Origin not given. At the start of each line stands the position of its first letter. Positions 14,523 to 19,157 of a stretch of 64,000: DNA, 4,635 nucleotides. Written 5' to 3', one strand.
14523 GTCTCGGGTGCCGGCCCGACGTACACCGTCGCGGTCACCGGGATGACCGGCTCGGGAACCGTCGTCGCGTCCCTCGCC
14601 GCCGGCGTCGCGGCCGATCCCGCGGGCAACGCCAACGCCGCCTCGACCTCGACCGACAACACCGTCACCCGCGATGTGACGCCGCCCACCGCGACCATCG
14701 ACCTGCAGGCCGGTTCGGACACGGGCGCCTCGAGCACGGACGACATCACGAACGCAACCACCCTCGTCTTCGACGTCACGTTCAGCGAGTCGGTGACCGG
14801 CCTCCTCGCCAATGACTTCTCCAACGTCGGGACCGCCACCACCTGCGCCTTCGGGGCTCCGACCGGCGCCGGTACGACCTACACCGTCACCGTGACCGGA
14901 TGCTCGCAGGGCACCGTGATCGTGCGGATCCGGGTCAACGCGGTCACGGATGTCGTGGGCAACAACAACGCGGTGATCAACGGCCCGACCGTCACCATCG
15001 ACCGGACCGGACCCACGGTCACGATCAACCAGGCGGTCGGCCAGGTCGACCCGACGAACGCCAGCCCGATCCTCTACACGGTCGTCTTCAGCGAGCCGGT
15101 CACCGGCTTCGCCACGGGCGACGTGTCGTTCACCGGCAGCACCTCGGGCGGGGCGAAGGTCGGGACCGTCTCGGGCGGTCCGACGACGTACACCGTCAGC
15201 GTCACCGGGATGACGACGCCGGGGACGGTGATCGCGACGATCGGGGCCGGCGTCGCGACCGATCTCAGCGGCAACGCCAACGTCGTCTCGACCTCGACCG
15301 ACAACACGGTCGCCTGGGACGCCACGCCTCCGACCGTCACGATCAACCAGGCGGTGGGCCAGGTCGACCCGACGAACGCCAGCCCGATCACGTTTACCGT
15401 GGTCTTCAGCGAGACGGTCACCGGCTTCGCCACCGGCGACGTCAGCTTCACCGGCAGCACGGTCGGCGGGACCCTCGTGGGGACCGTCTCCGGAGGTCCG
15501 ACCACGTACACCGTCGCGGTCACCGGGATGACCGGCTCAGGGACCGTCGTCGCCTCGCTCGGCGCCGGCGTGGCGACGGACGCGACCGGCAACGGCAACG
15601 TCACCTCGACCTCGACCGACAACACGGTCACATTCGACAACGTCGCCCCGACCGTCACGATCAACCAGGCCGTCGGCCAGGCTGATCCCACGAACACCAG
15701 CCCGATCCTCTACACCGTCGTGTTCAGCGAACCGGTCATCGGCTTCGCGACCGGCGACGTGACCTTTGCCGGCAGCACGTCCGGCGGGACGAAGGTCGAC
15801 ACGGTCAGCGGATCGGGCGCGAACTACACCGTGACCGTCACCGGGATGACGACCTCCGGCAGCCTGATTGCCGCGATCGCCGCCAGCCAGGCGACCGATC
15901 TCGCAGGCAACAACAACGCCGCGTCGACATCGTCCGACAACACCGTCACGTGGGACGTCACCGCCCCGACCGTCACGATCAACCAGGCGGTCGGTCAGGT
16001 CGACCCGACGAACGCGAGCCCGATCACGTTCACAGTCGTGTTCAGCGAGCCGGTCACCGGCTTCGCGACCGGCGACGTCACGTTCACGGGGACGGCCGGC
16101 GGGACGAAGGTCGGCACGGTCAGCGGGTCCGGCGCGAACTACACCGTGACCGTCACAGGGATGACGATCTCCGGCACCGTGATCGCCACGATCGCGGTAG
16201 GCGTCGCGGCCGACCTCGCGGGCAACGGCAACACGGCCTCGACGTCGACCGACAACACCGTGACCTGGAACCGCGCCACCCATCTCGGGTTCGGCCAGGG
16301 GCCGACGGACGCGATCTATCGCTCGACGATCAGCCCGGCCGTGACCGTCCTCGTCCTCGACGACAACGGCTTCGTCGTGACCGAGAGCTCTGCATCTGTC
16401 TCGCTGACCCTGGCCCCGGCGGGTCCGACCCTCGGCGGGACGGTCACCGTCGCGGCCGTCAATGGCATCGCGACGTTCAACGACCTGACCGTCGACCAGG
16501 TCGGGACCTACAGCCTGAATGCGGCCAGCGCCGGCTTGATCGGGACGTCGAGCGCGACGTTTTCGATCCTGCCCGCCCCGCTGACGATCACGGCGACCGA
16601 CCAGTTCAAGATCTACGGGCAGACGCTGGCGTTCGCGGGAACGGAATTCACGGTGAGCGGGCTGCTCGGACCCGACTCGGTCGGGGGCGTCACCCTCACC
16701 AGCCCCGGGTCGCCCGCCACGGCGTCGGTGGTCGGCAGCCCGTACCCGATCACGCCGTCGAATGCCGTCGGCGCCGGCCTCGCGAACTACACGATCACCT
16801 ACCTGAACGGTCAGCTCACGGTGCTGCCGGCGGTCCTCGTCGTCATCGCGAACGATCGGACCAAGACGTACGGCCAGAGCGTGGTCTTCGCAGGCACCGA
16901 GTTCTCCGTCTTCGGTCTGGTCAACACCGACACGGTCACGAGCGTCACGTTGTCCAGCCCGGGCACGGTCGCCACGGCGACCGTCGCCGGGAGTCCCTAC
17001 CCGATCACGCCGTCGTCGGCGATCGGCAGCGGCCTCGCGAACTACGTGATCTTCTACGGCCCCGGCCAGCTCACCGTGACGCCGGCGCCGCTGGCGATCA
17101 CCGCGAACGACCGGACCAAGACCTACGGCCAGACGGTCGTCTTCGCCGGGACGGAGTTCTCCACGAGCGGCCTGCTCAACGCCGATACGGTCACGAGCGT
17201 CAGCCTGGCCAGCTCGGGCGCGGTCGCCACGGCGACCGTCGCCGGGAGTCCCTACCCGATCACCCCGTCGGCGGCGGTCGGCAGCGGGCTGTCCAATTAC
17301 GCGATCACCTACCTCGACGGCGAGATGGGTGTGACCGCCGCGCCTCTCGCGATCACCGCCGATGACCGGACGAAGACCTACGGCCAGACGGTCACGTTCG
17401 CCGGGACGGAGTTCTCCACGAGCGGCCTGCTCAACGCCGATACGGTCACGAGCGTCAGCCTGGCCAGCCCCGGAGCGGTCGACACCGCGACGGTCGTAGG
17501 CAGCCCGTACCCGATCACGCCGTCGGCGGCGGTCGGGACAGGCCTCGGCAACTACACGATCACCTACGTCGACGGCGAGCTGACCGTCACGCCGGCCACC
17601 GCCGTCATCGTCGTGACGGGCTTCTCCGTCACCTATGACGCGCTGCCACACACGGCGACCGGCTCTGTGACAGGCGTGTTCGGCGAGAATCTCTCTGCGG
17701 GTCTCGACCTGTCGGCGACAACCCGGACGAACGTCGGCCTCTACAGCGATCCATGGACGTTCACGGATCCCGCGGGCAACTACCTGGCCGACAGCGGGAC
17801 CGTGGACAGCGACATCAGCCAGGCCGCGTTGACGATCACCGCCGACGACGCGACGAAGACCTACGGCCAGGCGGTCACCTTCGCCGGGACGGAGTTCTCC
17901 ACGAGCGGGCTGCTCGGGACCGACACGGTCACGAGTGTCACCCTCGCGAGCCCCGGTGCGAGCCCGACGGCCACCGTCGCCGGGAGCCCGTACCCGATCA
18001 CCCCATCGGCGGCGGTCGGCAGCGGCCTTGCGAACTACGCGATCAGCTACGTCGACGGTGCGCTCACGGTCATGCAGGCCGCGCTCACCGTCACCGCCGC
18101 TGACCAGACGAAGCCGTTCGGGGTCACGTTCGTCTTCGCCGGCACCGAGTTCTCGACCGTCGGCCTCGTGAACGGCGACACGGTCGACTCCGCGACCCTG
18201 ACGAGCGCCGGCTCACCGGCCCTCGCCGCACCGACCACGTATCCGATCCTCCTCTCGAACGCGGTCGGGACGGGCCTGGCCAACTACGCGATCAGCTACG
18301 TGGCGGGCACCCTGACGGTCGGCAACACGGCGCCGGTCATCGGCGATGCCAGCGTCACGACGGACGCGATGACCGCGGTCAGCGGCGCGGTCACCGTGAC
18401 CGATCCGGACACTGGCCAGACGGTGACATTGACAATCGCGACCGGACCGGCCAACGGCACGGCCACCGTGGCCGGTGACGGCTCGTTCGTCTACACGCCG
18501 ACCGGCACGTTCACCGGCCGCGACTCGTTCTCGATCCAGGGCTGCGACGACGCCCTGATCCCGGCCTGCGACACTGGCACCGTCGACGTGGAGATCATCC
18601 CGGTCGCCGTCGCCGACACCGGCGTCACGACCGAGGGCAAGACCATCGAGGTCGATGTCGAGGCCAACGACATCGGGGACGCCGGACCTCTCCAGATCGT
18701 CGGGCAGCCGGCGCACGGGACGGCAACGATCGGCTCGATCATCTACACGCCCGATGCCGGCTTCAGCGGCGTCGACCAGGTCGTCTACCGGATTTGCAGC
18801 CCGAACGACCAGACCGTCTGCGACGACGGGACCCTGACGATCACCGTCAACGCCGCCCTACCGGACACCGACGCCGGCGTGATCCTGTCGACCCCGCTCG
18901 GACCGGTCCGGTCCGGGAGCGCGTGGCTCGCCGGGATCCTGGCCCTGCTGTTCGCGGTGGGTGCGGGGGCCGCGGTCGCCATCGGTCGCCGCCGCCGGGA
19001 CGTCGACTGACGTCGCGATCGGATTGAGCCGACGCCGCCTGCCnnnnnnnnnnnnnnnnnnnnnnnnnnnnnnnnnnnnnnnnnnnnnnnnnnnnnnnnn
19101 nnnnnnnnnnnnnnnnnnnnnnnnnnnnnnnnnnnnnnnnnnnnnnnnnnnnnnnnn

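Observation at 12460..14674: Near-perfect 948-bp higher-order tandem repeat (2.3 units, three Ig-like domains per unit) inside the protease gene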

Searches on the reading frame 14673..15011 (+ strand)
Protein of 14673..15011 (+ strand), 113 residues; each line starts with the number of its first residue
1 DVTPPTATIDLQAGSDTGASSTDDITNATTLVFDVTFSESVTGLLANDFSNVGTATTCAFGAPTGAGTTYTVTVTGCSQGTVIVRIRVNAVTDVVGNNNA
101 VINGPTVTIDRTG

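Call 77: search_protein_families(library=pfam, proteins=[window:14673-15011:+], max_evalue=1)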
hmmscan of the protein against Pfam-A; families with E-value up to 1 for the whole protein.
window:14673-15011:+ (113 aa): 2 families
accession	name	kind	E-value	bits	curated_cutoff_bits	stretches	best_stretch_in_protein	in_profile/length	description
PF19077.6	Big_13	-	3.6e-07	31.1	27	1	5-110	3-101/102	Bacterial Ig-like domain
PF19078.6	Big_12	-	1.2e-06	29.1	27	1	1-100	1-92/102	Bacterial Ig-like domain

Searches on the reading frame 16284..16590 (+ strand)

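Call 77: search_protein_families(library=pfam, proteins=[window:16284-16590:+], max_evalue=1)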
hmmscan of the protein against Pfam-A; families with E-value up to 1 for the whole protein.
window:16284-16590:+ (102 aa): 2 families
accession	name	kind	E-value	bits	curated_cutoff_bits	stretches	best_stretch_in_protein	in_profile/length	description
PF09134.16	Invasin_D3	-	0.0023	18.9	33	1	19-94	23-94/98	Invasin, domain 3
PF18565.7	Glyco_hydro2_C5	-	0.13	12.6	32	1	20-51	20-51/103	Glycoside hydrolase family 2 C-terminal domain 5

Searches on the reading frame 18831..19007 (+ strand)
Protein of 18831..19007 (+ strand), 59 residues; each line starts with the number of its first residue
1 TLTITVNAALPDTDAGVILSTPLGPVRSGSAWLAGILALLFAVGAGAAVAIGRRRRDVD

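Call 42: search_protein_families(library=ncbifam, proteins=[window:18831-19007:+], max_evalue=10)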
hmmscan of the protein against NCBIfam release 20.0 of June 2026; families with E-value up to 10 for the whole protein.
seq(59 aa): 3 families
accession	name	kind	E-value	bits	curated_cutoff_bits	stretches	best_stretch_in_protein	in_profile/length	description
NF041528.1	strep_LAETG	domain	0.077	12.8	30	1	32-55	13-35/35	LAETG motif-containing sortase-dependent surface protein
NF058582.1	Microco_LAVTG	domain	0.32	11.2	27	1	30-55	9-34/34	LAVTG motif-containing sortase-dependent surface protein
NF035925.1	Geo26A_fam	subfamily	1.3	8.8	40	1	30-50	157-177/197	geobacillin-26 family protein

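Call 78: search_protein_representatives(alignment_id=A4)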
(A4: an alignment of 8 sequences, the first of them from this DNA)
Query: 8 sequences, 52 profile positions. Proteins with E-value up to 0.001 (for the whole library): 7; up to 1e-10: 0; up to 1e-30: 0. The best 7 are listed.
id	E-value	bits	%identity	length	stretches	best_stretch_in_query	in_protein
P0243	2.5e-09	53.0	-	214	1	1-50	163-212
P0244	4.9e-09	52.1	-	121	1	1-44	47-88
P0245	1.6e-07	47.3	-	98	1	3-50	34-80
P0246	2.4e-07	46.7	-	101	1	1-52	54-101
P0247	7.9e-07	45.0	-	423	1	1-52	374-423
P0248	3.2e-05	39.9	-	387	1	1-38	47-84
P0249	3.2e-04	36.7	-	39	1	14-50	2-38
